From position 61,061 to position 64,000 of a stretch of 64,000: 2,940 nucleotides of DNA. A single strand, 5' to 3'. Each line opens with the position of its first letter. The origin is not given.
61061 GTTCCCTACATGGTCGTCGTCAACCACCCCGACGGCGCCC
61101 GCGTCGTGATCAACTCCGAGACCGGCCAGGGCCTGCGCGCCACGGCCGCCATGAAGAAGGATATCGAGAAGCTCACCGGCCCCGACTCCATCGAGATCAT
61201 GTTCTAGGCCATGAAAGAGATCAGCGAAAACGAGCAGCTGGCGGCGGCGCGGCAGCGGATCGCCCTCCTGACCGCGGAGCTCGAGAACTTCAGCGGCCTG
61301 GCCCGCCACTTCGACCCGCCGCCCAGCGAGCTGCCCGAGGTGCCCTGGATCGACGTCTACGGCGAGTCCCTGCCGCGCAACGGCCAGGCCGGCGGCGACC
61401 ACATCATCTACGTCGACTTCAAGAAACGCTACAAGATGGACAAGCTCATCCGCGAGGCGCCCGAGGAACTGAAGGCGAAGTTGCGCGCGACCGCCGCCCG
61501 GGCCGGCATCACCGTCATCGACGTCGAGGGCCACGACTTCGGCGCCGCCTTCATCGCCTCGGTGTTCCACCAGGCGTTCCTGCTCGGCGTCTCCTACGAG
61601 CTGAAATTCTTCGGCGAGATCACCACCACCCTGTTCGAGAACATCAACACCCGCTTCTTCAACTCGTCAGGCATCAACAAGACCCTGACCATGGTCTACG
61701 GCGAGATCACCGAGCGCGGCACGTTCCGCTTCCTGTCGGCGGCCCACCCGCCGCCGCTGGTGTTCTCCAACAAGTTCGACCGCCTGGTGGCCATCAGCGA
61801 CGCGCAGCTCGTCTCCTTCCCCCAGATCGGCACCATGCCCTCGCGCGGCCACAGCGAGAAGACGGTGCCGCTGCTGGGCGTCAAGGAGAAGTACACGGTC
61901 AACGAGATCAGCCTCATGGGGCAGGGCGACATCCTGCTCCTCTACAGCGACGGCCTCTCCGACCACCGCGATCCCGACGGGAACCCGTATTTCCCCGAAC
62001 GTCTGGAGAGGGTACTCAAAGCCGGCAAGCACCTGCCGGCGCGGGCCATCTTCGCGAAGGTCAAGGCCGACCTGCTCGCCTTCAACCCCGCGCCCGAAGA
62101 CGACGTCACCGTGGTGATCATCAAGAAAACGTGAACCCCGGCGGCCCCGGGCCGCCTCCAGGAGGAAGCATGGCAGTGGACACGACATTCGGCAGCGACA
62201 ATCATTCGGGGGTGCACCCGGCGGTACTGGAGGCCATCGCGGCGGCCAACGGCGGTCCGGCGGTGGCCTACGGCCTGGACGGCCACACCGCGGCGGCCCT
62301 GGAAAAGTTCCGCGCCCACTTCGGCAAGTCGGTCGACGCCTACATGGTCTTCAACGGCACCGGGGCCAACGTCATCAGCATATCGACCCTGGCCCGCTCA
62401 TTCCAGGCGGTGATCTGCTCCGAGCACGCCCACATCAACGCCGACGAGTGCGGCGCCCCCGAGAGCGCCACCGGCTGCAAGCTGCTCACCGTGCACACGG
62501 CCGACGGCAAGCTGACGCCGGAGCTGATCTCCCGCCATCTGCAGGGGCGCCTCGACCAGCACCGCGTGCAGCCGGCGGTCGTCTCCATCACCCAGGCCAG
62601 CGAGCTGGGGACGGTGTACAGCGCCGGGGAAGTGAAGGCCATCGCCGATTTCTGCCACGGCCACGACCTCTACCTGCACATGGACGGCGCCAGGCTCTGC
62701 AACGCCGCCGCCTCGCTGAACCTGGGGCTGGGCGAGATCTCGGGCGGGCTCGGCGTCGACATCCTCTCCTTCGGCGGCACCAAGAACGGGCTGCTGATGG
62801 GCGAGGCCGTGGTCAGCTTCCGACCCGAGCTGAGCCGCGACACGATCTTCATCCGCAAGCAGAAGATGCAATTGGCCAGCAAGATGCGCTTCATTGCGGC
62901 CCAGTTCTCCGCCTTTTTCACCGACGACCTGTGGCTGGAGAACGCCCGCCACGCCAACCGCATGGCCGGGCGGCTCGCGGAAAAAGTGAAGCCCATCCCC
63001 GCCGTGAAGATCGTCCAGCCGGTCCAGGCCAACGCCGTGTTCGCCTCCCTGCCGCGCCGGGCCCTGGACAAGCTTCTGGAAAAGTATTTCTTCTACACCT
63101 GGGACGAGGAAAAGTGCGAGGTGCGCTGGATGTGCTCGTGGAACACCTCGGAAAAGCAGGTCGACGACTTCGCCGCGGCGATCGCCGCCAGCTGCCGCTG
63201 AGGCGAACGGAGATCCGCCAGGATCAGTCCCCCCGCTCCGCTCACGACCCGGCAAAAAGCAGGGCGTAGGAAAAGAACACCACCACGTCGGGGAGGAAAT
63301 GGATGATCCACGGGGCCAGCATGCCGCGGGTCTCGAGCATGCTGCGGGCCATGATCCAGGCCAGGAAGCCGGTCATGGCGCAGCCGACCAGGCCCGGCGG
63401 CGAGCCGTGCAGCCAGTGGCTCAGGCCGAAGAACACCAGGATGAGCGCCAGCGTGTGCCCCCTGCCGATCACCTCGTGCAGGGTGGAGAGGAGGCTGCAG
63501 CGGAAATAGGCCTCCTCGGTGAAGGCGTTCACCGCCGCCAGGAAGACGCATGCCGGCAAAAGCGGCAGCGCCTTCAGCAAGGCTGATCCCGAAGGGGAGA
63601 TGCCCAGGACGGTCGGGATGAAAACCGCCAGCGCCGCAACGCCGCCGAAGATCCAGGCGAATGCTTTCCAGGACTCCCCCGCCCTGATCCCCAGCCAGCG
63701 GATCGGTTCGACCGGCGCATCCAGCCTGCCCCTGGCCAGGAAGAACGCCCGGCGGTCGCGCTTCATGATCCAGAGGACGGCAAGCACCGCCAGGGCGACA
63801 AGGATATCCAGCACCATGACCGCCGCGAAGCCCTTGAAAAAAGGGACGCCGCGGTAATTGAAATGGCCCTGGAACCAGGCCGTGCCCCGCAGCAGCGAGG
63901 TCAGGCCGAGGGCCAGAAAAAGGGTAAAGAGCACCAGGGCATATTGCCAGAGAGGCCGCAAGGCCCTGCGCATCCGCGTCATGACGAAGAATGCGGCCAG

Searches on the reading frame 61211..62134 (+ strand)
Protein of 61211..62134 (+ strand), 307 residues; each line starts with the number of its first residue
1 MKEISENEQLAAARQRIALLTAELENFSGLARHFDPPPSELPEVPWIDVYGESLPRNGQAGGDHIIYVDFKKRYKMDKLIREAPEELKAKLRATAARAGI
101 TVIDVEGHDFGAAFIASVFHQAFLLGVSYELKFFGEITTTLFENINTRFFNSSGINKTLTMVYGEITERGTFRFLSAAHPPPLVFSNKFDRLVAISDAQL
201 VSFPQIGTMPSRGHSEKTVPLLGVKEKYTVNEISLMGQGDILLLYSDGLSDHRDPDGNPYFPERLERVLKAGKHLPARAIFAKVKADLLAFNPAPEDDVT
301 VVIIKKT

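Call 57: search_protein_families(library=pfam, proteins=[window:61211-62134:+], max_evalue=0.00001)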
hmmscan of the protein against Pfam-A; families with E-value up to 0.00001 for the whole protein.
window:61211-62134:+ (307 aa): 1 family
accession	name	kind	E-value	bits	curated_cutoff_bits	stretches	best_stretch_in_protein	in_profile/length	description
PF07228.17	SpoIIE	-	3.3e-25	89.6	25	1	96-305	3-190/192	Stage II sporulation protein E (SpoIIE)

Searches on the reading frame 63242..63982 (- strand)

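Call 57: search_protein_families(library=pfam, proteins=[window:63242-63982:-], max_evalue=0.00001)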
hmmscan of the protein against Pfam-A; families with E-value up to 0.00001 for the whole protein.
window:63242-63982:- (246 aa): 1 family
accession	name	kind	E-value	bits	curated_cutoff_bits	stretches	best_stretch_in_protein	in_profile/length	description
PF02517.21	Rce1-like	-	3.3e-10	40.5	22.4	1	141-233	4-92/93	Type II CAAX prenyl endopeptidase Rce1-like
